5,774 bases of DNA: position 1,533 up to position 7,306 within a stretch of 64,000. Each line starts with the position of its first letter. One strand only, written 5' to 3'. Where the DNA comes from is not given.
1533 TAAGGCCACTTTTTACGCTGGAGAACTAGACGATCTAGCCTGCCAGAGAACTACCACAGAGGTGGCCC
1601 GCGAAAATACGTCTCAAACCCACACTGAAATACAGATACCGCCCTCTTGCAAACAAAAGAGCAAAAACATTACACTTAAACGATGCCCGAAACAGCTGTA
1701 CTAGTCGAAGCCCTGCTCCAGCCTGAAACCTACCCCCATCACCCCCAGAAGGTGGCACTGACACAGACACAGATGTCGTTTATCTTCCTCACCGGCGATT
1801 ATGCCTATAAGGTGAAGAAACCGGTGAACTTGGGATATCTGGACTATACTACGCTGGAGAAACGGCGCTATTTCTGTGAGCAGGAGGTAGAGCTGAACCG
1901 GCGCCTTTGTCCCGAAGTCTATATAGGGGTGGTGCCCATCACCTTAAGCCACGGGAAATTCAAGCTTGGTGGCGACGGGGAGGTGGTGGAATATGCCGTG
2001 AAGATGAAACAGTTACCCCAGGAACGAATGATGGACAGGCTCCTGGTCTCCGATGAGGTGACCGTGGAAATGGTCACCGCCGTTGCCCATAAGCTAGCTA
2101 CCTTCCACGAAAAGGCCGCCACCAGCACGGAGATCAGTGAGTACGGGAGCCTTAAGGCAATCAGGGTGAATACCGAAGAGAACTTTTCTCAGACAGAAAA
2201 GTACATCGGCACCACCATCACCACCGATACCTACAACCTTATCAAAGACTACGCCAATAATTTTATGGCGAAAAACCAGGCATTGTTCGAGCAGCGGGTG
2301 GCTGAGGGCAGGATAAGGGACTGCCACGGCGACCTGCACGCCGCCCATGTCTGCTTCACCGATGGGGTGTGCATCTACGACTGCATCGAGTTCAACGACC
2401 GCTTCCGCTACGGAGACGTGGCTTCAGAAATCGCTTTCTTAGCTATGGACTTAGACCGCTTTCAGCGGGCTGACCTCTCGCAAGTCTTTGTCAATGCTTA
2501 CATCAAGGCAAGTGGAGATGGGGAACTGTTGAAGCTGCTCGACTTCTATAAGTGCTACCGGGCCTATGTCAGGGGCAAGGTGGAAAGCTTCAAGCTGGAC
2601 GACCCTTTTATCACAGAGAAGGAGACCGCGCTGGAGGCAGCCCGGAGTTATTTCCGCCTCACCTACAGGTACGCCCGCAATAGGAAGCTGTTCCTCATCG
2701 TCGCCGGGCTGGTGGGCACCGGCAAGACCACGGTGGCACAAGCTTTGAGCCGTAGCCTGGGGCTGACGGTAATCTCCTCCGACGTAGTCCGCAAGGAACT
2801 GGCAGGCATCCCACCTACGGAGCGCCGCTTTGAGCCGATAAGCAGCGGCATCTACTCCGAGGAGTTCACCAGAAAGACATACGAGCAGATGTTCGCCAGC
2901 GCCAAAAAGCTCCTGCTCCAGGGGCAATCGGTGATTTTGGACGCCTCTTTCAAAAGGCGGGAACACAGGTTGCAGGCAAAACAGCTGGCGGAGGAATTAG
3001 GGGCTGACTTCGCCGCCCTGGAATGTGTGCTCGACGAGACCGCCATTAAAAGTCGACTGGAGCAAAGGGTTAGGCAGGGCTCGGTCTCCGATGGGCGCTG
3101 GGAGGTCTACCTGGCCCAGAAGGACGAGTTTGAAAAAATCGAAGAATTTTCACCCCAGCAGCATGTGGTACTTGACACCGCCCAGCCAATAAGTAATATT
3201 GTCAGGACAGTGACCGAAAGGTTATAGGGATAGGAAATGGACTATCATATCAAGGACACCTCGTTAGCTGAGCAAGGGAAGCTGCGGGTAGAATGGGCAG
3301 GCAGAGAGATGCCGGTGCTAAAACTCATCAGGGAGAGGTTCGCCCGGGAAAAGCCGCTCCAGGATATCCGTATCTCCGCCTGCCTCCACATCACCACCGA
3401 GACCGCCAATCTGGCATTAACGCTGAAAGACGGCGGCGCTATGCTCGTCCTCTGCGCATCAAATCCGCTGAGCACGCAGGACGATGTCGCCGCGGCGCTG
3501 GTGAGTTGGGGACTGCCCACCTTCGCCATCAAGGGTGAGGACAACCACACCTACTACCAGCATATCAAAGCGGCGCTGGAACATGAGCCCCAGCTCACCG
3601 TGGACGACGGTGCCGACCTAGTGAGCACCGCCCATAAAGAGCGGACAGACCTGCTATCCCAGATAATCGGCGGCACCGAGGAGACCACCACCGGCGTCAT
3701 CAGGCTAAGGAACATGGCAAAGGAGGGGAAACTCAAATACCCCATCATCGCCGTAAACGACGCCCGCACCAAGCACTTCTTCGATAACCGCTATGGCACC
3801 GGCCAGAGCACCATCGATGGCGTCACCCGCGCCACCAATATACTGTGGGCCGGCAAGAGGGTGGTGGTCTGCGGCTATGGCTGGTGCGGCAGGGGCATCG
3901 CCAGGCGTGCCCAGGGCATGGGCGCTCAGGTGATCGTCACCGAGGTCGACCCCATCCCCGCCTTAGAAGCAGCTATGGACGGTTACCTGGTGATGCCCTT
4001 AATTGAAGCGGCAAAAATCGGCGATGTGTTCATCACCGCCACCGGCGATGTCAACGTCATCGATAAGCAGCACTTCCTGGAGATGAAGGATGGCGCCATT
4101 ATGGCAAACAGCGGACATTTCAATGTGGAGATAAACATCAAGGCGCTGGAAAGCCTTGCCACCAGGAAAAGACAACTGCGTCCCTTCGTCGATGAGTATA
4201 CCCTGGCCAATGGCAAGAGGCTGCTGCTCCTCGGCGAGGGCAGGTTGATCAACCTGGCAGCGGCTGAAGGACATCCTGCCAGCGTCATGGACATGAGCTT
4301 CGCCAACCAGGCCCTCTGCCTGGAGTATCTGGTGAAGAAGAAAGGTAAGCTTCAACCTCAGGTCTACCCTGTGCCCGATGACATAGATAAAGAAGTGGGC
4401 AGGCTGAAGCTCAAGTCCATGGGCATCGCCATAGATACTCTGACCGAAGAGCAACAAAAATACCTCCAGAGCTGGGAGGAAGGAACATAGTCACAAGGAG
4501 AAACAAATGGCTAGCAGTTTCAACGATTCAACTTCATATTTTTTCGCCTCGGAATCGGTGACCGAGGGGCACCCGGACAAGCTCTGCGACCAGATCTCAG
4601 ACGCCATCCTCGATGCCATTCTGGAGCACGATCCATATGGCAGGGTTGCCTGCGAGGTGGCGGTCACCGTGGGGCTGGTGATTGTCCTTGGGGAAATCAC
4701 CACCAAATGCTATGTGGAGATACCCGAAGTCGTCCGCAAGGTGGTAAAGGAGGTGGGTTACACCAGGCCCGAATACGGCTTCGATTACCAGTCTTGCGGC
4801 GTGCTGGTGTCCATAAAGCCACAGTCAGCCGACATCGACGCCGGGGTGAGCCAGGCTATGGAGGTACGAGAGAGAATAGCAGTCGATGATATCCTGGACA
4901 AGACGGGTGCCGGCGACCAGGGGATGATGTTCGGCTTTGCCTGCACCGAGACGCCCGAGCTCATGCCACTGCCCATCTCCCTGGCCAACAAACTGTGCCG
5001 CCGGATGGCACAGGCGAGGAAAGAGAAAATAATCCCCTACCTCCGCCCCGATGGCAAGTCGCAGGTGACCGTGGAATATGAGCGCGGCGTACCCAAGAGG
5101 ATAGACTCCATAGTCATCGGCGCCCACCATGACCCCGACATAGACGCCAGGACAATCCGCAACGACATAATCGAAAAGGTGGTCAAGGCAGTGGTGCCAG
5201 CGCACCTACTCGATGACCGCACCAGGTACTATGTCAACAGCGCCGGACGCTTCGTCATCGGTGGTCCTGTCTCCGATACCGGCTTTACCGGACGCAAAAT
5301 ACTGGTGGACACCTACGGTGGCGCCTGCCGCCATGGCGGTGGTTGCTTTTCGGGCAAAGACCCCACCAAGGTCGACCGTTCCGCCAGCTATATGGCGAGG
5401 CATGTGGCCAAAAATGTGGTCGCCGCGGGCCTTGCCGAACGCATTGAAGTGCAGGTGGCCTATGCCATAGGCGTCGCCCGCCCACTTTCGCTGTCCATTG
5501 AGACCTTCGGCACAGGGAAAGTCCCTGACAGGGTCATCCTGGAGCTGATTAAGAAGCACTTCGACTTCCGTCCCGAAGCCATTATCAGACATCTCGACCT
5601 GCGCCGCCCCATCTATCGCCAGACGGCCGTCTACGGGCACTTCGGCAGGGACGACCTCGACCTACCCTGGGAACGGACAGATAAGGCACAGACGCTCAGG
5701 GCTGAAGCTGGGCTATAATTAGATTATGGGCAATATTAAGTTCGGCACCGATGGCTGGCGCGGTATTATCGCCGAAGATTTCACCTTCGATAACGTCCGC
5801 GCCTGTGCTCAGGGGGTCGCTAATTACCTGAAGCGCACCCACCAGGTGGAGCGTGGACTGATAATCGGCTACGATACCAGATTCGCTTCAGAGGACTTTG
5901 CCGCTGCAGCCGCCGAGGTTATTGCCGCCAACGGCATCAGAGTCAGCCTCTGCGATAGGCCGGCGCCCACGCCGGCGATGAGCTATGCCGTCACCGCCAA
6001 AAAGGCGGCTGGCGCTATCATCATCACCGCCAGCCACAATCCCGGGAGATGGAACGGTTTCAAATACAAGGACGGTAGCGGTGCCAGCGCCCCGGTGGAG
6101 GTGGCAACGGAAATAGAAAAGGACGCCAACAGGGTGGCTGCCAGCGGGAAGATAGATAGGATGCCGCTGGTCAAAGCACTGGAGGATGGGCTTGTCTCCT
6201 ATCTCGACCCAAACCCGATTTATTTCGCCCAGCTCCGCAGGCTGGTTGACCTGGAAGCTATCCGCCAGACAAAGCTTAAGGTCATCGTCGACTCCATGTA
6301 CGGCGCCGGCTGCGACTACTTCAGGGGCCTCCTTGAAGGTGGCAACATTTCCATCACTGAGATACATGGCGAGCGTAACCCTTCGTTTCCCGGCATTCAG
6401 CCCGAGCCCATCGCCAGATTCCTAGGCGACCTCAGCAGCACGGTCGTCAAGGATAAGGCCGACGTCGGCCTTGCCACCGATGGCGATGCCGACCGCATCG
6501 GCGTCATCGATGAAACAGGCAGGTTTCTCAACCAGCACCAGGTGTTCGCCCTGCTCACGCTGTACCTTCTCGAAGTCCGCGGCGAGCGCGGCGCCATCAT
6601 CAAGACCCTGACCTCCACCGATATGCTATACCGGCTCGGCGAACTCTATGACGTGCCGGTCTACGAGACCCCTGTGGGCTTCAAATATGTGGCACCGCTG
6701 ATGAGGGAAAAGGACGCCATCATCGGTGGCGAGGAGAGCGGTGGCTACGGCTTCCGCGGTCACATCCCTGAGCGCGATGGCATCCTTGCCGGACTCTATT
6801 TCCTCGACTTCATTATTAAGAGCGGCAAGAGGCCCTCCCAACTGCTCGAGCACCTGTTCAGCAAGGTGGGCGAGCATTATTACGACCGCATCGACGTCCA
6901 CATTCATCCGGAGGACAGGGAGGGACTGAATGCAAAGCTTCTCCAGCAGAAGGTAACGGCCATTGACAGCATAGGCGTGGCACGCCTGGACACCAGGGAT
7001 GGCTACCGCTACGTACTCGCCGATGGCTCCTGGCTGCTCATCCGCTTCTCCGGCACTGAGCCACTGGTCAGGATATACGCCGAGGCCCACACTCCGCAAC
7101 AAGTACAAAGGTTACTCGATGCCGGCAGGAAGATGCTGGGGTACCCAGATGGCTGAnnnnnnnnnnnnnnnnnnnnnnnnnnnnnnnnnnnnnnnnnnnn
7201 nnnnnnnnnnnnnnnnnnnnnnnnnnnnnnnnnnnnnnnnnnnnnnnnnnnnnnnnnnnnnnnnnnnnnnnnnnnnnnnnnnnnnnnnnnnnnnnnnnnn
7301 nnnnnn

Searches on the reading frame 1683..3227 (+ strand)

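Call 6: search_protein_families(library=pfam, proteins=[window:1683-3227:+], max_evalue=0.00001)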
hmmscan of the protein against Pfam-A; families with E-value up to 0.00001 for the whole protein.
window:1683-3227:+ (514 aa): 3 families
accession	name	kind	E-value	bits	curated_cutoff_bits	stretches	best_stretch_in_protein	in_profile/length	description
PF13671.12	AAA_33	-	9.8e-25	88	27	1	338-484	2-141/143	AAA domain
PF13207.12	AAA_17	-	1.9e-06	28.6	27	1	342-465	2-126/136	AAA domain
PF01636.29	APH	-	7.8e-06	26.2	23.2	0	197-274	154-230/239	Phosphotransferase enzyme family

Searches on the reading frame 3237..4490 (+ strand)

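Call 6: search_protein_families(library=pfam, proteins=[window:3237-4490:+], max_evalue=0.00001)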
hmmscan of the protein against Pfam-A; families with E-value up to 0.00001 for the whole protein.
window:3237-4490:+ (417 aa): 3 families
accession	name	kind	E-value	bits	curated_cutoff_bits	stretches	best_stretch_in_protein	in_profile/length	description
PF05221.23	AdoHcyase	-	1.4e-62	212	25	2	2-134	1-138/299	S-adenosyl-L-homocysteine hydrolase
PF00670.27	AdoHcyase_NAD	-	2.6e-55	187.4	27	1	184-344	1-161/162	S-adenosyl-L-homocysteine hydrolase, NAD binding domain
PF02826.25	2-Hacid_dh_C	-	5.2e-08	32.9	25.1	1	203-294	33-128/178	D-isomer specific 2-hydroxyacid dehydrogenase, NAD binding domain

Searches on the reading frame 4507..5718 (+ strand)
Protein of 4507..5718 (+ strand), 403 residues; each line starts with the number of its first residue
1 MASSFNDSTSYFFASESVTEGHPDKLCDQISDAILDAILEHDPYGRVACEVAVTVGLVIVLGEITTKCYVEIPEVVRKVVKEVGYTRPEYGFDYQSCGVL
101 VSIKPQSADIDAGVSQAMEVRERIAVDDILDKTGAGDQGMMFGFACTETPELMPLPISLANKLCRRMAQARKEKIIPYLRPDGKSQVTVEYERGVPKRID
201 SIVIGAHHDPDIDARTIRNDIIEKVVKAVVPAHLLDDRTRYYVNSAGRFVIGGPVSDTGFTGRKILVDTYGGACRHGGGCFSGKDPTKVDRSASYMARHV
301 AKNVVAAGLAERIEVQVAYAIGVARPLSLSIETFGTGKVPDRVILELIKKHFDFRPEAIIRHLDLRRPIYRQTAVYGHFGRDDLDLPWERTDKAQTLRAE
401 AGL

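Call 6: search_protein_families(library=pfam, proteins=[window:4507-5718:+], max_evalue=0.00001)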
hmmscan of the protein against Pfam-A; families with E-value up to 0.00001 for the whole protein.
window:4507-5718:+ (403 aa): 3 families
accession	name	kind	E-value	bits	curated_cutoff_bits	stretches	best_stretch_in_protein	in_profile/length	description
PF02773.21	S-AdoMet_synt_C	-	9e-67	223.7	25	1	251-390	1-138/138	S-adenosylmethionine synthetase, C-terminal domain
PF02772.21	S-AdoMet_synt_M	-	2.4e-47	160.4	29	1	133-249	2-120/120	S-adenosylmethionine synthetase, central domain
PF00438.25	S-AdoMet_synt_N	-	3.7e-43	146.5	33.1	1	11-108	2-99/99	S-adenosylmethionine synthetase, N-terminal domain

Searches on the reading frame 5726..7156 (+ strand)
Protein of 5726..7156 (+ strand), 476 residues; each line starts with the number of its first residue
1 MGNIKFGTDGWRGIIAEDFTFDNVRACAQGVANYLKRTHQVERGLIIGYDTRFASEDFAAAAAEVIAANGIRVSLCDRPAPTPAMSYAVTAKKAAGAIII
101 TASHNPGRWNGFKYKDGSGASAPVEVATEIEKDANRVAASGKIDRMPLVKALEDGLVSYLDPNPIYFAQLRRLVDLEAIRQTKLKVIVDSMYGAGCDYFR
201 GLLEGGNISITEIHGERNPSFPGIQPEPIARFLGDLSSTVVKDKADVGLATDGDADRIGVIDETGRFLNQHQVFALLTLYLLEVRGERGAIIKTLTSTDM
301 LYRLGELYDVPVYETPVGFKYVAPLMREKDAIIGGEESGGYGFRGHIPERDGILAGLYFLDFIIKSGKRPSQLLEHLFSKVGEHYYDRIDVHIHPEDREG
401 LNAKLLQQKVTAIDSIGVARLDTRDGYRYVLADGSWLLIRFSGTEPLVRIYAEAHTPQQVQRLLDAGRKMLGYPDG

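Call 6: search_protein_families(library=pfam, proteins=[window:5726-7156:+], max_evalue=0.00001)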
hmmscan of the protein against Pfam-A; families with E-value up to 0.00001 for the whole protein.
window:5726-7156:+ (476 aa): 4 families
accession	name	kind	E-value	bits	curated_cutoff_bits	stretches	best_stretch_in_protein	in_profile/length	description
PF02878.22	PGM_PMM_I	-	1.8e-40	138.3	22.5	1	4-136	2-133/138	Phosphoglucomutase/phosphomannomutase, alpha/beta/alpha domain I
PF02880.22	PGM_PMM_III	-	7.1e-27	94.3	20.7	1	270-380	2-114/115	Phosphoglucomutase/phosphomannomutase, alpha/beta/alpha domain III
PF02879.22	PGM_PMM_II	-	1.2e-22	80.8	29.3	1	166-265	3-103/103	Phosphoglucomutase/phosphomannomutase, alpha/beta/alpha domain II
PF00408.26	PGM_PMM_IV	-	2.6e-12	47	23.1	1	408-465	10-63/68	Phosphoglucomutase/phosphomannomutase, C-terminal domain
